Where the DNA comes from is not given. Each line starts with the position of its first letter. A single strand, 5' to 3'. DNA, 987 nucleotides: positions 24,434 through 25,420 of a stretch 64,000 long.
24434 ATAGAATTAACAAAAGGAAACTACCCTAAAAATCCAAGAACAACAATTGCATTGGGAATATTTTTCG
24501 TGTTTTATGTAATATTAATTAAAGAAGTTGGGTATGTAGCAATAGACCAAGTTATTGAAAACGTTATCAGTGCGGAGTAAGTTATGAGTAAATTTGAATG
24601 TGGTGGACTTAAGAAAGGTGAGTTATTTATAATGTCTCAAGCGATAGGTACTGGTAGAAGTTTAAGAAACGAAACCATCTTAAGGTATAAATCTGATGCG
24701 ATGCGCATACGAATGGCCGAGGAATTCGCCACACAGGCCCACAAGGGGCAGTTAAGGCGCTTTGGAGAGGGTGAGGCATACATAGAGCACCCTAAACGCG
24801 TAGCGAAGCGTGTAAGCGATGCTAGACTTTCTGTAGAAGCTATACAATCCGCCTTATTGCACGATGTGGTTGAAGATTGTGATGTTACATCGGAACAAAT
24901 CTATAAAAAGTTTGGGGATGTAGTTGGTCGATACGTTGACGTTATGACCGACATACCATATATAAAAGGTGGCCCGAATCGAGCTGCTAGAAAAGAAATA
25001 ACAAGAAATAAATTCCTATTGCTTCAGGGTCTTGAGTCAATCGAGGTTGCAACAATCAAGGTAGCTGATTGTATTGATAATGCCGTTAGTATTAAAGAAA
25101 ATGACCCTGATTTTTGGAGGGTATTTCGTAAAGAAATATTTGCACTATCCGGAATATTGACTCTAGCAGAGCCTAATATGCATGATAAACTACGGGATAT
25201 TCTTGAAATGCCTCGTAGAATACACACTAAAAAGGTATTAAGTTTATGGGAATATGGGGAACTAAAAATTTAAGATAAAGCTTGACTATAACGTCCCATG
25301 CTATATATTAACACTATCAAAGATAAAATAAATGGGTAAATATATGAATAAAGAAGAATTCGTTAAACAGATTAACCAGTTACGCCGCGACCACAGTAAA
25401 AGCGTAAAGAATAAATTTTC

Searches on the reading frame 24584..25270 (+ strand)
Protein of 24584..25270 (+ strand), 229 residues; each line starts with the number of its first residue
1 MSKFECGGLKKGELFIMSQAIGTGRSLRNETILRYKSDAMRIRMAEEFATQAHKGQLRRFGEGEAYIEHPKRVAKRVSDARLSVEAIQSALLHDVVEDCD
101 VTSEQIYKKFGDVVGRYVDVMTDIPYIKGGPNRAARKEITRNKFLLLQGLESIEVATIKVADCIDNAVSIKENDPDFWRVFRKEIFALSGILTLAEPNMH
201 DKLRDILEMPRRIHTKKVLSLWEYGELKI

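Call 35: search_protein_families(library=pfam, proteins=[window:24584-25270:+], max_evalue=0.001)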
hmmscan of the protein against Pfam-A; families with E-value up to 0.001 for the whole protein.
window:24584-25270:+ (229 aa): 1 family
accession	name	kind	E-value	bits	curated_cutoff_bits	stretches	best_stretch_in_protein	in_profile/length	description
PF13328.12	HD_4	-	5.5e-16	59.1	27.2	1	45-186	1-143/156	HD domain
